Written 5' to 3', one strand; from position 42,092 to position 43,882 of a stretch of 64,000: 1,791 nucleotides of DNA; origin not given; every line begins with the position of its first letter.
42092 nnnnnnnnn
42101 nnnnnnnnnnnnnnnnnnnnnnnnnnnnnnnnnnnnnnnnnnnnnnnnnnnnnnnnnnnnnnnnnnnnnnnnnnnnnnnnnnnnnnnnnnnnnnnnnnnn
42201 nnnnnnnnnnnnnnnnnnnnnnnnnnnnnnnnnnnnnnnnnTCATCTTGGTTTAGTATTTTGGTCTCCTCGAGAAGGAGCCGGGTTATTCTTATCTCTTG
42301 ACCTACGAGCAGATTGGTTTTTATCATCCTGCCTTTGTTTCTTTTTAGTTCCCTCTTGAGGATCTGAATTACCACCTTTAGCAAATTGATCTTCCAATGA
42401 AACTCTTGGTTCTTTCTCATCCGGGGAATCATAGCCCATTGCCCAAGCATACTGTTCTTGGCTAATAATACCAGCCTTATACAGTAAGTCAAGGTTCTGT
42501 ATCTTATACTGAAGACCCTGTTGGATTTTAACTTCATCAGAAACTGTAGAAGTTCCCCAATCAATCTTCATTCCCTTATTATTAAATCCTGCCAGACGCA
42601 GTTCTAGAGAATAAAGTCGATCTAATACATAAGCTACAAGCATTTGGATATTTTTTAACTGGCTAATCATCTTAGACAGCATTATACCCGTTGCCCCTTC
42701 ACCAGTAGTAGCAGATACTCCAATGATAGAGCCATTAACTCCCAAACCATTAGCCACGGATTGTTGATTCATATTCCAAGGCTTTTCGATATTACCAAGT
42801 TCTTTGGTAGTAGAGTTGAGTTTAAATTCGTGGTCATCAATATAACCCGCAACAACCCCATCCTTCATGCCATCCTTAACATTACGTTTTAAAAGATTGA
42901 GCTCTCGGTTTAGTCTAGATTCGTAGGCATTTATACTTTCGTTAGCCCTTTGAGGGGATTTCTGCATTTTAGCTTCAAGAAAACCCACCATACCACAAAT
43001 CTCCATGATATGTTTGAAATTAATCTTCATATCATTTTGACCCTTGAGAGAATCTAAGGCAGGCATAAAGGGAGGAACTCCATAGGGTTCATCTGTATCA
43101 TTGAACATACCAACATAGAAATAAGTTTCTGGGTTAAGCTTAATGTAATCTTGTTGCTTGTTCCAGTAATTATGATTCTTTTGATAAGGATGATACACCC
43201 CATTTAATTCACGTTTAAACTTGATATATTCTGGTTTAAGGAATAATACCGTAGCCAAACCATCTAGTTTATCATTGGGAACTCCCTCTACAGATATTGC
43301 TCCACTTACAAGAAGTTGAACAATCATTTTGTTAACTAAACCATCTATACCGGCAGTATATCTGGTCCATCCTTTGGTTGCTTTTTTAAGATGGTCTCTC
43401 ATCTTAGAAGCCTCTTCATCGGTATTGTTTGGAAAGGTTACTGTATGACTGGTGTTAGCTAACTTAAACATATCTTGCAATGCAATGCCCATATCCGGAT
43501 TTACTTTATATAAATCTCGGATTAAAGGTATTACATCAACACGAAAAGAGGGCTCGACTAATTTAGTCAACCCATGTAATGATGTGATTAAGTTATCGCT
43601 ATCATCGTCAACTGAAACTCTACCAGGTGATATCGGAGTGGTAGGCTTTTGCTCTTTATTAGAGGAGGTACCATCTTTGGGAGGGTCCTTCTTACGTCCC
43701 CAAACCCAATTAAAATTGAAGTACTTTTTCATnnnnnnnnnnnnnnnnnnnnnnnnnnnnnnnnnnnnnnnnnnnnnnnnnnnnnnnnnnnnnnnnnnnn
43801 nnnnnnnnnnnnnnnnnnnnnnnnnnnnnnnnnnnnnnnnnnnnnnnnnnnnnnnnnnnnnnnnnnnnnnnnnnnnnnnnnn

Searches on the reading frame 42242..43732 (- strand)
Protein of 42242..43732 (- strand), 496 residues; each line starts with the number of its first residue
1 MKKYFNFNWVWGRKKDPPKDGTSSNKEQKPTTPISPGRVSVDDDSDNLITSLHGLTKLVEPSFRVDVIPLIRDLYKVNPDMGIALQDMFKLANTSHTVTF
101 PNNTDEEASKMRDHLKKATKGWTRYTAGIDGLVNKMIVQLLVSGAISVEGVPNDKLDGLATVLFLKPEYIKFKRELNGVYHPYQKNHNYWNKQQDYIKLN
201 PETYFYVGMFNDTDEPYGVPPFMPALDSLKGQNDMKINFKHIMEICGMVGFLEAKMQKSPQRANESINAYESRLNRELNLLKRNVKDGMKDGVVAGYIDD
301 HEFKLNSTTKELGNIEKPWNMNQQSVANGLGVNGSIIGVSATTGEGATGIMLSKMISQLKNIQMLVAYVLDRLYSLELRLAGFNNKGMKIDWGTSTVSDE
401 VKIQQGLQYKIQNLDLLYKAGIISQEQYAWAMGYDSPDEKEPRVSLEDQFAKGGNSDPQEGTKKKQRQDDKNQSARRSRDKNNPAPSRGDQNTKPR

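Call 36: search_protein_families(library=phrogs, max_evalue=0.00001, proteins=[window:42242-43732:-])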
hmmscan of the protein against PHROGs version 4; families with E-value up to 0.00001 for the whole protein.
window:42242-43732:- (496 aa): 2 families
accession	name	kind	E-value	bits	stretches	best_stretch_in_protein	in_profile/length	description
phrog_3753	-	head and packaging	3.8e-62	211.7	1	28-476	20-476/503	portal protein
phrog_2739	-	head and packaging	1.8e-07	31.2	1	171-436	195-439/501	portal protein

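Call 57: search_dna_similar(query=window:42242-43732:-, collection=phages, mode=protein, max_rows=15)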
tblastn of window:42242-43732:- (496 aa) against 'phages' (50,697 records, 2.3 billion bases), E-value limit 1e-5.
Records with a match: 2; places in all: 2; records where one place covers at least 80% of the query: 2.
Best place of each record, by identity: 60-80% 2.
By first word of the organism name: Phage 1; Bacteriophage 1.
By host as written in the record: bacteria 1; - 1.
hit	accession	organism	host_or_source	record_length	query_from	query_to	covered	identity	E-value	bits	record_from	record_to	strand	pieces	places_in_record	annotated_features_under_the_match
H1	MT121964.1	Phage DP SC_6_H4_2017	bacteria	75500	15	496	97%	63.5%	0e+0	587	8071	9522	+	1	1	none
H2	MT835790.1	Bacteriophage sp.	human fecal samples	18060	34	496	93%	64.0%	0e+0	572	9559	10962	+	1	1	record has no annotation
